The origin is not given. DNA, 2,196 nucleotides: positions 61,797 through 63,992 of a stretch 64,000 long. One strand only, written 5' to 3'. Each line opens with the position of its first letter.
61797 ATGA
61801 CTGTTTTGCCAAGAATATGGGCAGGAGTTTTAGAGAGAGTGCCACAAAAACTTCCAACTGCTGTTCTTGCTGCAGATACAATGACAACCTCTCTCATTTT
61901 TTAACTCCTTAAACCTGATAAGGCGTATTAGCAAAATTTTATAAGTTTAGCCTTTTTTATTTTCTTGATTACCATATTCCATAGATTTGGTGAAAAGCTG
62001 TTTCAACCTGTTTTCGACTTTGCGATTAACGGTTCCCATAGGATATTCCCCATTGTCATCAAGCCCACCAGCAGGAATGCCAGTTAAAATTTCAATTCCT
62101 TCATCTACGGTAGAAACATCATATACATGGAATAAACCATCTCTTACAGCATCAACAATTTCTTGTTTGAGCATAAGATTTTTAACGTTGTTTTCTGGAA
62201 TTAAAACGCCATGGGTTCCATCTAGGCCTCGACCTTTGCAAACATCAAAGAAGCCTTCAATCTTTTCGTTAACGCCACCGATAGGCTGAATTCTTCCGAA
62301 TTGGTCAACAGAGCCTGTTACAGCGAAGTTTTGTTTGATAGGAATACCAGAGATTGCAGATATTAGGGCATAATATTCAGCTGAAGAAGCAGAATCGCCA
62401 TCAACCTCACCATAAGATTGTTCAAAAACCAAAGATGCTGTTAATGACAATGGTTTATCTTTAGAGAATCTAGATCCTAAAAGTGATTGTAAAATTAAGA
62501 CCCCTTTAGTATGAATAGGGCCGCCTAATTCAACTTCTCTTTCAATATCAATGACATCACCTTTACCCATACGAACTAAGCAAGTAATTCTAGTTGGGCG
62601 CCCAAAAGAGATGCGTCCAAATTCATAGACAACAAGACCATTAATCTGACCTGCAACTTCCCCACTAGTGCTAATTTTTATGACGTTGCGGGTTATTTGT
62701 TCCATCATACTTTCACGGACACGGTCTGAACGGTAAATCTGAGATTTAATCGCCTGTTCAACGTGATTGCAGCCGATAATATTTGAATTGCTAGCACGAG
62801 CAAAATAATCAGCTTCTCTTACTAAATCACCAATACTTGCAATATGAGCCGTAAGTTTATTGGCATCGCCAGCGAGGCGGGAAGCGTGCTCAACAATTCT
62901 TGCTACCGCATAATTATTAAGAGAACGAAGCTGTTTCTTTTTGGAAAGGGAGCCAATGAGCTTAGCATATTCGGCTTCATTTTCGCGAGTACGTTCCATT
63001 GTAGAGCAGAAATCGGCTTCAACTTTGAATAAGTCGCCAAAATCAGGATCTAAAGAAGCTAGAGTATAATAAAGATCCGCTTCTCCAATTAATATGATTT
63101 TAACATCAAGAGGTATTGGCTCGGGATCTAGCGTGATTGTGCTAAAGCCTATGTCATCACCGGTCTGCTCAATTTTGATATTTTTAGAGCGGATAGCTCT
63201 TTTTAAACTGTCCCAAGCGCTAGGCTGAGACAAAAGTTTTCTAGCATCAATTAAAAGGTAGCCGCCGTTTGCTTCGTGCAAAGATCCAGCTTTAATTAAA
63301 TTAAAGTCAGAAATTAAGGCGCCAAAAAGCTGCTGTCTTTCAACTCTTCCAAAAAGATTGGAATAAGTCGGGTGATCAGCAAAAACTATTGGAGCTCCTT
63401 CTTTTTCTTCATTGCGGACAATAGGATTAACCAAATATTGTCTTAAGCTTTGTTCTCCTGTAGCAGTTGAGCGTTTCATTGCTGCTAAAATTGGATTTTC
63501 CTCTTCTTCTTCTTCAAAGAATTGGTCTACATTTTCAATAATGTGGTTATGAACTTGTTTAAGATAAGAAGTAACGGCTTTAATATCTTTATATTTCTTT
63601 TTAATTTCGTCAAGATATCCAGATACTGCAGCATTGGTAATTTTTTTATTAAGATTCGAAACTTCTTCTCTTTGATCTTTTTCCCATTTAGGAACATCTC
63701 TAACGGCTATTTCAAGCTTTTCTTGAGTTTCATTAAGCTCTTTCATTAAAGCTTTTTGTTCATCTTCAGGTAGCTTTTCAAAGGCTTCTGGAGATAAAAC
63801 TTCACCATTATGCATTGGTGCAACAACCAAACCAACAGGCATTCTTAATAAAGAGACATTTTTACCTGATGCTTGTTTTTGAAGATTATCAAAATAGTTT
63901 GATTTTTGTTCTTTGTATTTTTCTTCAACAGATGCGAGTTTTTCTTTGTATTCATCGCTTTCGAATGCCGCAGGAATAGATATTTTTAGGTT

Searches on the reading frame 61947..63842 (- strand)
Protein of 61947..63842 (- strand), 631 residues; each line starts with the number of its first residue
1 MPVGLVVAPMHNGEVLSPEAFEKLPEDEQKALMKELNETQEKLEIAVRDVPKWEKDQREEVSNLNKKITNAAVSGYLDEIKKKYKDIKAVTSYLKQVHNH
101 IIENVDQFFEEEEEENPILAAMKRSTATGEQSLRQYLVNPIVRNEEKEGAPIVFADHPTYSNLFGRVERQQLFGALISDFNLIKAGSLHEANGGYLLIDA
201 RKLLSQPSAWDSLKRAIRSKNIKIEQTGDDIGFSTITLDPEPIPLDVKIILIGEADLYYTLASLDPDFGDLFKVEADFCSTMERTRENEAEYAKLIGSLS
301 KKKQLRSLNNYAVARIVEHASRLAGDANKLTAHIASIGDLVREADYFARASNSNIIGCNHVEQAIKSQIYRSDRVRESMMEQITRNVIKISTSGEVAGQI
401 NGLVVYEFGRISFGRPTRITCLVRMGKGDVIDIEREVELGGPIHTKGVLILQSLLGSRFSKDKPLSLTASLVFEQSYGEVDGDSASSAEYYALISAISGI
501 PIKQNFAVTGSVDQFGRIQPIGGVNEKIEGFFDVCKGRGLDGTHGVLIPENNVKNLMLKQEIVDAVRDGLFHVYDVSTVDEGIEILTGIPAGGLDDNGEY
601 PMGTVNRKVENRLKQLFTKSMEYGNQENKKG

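Call 76: search_protein_families(library=pfam, proteins=[window:61947-63842:-], max_evalue=0.00001)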
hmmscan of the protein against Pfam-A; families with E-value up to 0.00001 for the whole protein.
window:61947-63842:- (631 aa): 3 families
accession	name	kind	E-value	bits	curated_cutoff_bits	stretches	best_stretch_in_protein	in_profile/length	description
PF13654.12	AAA_32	-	2.6e-51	173.5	21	1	148-278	1-132/133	LonB-like, AAA domain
PF20436.4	LonB_AAA-LID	-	2.7e-23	82.2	22.4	1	308-371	2-65/65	Archaeal LonB, AAA+ ATPase LID domain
PF05362.19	Lon_C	-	5.4e-11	42.9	21.1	1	481-584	108-200/205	Lon protease (S16) C-terminal proteolytic domain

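Call 77: find_encoding_contigs(protein=window:61947-63842:-, flank=10000, max_places=1)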
Protein window:61947-63842:- (631 aa): no gene with exactly this product is on record in the collection.
